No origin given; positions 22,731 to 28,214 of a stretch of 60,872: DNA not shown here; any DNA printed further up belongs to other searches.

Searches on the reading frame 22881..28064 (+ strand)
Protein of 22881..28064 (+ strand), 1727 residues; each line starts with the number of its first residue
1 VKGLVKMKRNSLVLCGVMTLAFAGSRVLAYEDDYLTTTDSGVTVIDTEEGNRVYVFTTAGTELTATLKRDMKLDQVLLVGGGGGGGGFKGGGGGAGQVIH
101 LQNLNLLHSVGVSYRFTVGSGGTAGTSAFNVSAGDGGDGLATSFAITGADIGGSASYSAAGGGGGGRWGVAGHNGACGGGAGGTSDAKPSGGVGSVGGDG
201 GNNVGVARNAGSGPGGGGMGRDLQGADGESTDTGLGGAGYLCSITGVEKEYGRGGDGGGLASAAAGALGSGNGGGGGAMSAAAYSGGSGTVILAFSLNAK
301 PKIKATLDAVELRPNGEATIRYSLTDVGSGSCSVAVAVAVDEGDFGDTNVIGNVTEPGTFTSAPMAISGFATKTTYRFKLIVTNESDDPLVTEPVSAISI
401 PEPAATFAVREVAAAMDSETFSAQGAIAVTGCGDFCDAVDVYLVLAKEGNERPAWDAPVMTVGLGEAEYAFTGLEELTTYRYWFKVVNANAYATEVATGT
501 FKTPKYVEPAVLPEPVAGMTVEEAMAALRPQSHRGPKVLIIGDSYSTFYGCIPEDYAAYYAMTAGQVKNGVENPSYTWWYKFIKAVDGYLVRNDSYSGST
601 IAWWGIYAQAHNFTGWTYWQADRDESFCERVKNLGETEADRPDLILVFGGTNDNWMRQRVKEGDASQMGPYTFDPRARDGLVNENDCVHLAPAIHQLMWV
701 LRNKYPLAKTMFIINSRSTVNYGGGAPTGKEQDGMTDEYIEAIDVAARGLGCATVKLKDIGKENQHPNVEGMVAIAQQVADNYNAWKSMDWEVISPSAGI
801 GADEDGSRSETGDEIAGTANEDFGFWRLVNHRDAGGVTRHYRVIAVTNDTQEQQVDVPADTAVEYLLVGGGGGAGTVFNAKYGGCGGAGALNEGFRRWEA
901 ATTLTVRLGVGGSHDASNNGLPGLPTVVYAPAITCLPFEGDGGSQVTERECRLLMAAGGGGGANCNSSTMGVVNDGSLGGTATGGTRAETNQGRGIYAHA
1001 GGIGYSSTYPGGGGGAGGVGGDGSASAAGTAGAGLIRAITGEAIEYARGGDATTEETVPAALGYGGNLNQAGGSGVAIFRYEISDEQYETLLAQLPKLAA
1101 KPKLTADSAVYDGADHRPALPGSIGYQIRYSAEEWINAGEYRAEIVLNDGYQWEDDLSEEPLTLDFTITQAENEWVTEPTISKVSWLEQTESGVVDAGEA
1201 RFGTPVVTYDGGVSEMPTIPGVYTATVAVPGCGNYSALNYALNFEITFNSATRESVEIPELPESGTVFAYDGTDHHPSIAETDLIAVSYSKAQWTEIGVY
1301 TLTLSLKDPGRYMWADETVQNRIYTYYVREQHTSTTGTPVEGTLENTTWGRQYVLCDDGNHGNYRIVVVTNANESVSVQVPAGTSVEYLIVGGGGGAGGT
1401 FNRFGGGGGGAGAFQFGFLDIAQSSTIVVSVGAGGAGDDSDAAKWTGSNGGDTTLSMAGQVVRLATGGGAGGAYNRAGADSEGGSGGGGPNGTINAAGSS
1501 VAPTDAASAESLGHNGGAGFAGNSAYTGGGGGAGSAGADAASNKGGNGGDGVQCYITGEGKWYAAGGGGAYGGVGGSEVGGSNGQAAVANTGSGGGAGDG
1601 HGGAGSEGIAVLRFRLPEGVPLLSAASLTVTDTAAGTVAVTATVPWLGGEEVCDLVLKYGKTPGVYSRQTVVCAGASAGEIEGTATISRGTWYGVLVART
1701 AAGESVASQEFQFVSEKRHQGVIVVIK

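Call 62: search_protein_families(library=pfam, proteins=[window:22881-28064:+], max_evalue=0.0001)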
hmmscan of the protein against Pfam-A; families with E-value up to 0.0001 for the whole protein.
window:22881-28064:+ (1727 aa): 2 families
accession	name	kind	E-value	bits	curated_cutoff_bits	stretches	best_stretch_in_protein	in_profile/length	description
PF21722.4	Gly_rich_2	-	1.1e-43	150.2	24.3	3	1373-1615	3-226/226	Glycine-rich domain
PF16255.11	Lipase_GDSL_lke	-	2.6e-15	56.7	29.2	1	538-780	3-200/203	GDSL-like Lipase/Acylhydrolase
